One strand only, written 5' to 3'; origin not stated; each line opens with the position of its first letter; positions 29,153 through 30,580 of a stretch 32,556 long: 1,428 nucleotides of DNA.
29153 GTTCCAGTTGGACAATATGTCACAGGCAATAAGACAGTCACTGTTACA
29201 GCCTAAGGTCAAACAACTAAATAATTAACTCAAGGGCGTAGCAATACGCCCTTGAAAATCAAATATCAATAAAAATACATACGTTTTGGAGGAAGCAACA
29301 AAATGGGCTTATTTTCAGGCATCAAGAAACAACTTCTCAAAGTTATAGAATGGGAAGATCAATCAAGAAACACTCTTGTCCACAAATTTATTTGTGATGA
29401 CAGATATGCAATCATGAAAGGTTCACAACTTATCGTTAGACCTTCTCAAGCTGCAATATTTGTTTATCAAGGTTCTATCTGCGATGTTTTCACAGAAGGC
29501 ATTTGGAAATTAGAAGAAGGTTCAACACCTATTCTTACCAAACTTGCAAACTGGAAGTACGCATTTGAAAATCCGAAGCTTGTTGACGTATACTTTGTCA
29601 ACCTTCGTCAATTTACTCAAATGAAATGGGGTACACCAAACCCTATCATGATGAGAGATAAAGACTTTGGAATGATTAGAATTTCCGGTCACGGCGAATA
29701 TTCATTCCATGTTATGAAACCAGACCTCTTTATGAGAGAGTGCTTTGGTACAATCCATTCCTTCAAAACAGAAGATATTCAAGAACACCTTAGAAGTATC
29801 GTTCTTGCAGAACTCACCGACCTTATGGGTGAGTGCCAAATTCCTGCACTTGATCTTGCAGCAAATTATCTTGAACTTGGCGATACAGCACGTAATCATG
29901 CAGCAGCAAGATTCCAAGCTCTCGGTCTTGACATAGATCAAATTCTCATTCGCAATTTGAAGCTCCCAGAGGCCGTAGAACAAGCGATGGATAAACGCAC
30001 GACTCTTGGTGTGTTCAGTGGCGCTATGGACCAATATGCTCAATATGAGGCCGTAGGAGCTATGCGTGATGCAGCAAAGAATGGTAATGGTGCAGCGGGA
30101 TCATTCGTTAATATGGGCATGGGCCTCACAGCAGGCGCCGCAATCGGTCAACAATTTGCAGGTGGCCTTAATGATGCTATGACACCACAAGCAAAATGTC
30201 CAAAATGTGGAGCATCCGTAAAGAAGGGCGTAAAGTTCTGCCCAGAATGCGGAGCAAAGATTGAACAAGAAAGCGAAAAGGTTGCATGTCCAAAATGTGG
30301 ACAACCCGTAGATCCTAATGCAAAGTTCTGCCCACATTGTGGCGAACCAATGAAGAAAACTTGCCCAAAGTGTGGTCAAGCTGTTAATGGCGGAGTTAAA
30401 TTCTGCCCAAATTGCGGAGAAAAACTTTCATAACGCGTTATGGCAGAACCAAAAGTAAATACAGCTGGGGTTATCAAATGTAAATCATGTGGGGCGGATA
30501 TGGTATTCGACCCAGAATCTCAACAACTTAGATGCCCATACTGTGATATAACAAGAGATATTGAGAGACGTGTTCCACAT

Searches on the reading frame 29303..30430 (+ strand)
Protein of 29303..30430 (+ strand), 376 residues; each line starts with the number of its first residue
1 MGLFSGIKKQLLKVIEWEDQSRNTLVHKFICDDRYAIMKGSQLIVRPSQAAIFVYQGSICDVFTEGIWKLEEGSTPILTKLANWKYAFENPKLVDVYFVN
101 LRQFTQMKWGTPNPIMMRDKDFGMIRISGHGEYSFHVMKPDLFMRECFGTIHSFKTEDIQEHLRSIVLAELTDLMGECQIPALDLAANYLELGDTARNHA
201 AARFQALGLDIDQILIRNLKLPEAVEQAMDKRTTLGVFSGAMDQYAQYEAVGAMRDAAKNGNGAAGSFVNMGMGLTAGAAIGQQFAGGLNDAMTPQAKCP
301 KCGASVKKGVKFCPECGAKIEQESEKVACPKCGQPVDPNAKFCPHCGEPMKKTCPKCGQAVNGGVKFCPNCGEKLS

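Call 5: search_protein_families(library=pfam, proteins=[window:29303-30430:+], max_evalue=0.01)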
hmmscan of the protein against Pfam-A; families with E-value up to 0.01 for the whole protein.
window:29303-30430:+ (376 aa): 17 families
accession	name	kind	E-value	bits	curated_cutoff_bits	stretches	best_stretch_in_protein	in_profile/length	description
PF13421.11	Band_7_1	-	4.8e-69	232.6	24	1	36-236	10-210/211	SPFH domain-Band 7 family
PF12773.13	DZR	-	8.5e-27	93.5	27.3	3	299-347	1-45/45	Double zinc ribbon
PF13248.11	Zn_ribbon_3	-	1.2e-22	79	27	3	325-350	1-26/26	zinc-ribbon domain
PF13240.11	Zn_Ribbon_1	-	1.8e-22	78.8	25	3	298-319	1-22/23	zinc-ribbon domain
PF24460.1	DUF7575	-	5.7e-17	61.2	28.5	3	325-350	2-27/28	Domain of unknown function (DUF7575)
PF17032.10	Zn_ribbon_15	-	2.3e-13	51.2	28.9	3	296-317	52-73/73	zinc-ribbon family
PF24463.1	DUF7577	-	2.3e-13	49.9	28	2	326-349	2-25/27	Domain of unknown function (DUF7577)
PF01145.31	Band_7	-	1.2e-10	42.1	23.6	1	44-234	2-160/176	SPFH domain / Band 7 family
PF18912.6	DZR_2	-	7.1e-09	35.8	27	1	291-346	3-55/56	Double zinc ribbon domain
PF09297.16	Zn_ribbon_NUD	-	5.5e-08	32.8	24.8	0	339-352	2-15/32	NADH pyrophosphatase zinc ribbon domain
PF10571.15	UPF0547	-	9.2e-07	29.3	29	0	329-347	3-21/26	Uncharacterised protein family UPF0547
PF07191.17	Zn_ribbon_6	-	4.1e-06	27.1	25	1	313-373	3-57/67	Double zinc ribbon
PF14803.11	Zn_ribbon_Nudix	-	7.5e-06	26.2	25.6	0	341-355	1-15/34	Nudix N-terminal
PF23455.1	DUF7129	-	0.00067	19.8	30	1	313-336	14-37/45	Domain of unknown function (DUF7129)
PF14149.11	YhfH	-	0.0019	18.5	27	0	311-325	14-28/37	YhfH-like protein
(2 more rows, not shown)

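Call 20: find_encoding_contigs(protein=window:29303-30430:+, flank=10000, max_places=6)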
Protein window:29303-30430:+ (376 aa): 1 contig read that carries it; 1 place shown.
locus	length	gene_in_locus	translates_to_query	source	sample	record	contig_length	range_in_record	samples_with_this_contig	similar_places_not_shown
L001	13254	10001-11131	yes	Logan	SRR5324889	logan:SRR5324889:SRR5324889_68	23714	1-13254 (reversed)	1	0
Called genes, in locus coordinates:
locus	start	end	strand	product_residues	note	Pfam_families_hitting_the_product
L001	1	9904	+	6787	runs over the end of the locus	?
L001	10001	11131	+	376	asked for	PF13421:Band_7_1, PF01145:Band_7, PF12773:DZR, PF13240:Zn_Ribbon_1, PF13248:Zn_ribbon_3, PF12773:DZR, PF13240:Zn_Ribbon_1, PF13248:Zn_ribbon_3, +9 more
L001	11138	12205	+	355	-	PF07295:DUF1451 (faint), PF08271:Zn_Ribbon_TF (faint), PF09723:Zn_ribbon_8 (faint)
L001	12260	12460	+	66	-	PF08984:DUF1858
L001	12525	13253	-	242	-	?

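Call 74: list_cluster_members(proteins=[window:29303-30430:+, window:30440-31504:+, window:66-2012:+, window:2651-3622:-, L004:37834-39792:+, L003:39809-41788:+, L007:5997-6422:+, L007:37718-39661:+, L009:36900-38822:+, L008:1851-2933:+])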
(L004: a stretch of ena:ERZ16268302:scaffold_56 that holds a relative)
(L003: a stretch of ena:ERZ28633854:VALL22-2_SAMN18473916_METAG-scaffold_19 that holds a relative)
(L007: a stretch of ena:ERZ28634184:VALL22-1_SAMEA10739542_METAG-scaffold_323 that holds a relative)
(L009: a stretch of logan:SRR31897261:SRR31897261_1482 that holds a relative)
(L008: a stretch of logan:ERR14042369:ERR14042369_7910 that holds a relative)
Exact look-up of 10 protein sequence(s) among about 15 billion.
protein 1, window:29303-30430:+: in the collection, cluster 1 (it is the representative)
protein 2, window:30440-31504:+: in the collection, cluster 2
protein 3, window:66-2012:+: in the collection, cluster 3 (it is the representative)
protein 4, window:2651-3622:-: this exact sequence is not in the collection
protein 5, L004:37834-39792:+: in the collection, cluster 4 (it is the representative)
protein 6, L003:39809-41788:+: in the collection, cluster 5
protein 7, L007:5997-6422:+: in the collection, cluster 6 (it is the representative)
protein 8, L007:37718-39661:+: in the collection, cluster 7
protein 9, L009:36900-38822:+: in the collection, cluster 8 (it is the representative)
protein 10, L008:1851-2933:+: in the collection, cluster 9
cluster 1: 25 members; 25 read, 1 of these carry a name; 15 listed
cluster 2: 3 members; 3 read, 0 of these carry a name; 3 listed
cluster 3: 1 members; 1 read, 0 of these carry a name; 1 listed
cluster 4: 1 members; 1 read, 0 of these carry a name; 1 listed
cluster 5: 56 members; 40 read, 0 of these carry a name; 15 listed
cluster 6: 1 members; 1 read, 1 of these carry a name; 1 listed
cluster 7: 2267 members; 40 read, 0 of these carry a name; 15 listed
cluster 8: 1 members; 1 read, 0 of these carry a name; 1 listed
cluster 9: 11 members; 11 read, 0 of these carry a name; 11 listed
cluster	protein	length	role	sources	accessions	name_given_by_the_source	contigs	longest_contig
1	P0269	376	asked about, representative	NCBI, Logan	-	-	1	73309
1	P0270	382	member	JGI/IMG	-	membrane protease subunit (stomatin/prohibitin family)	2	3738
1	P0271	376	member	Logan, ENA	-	-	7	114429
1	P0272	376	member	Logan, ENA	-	-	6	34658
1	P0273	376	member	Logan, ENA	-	-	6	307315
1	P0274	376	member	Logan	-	-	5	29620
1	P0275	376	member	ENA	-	-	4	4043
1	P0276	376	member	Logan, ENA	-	-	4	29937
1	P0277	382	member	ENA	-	-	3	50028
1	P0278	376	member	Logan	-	-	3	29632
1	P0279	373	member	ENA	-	-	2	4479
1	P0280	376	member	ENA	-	-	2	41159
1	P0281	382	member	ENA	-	-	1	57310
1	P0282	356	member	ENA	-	-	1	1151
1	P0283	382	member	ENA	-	-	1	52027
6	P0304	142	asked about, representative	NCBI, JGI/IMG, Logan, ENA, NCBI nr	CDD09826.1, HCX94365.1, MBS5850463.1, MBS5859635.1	MAG: 50S ribosomal protein L13 [Clostridiales bacterium] | large subunit ribosomal protein L13 | 50S ribosomal protein L13 [Clostridium sp.]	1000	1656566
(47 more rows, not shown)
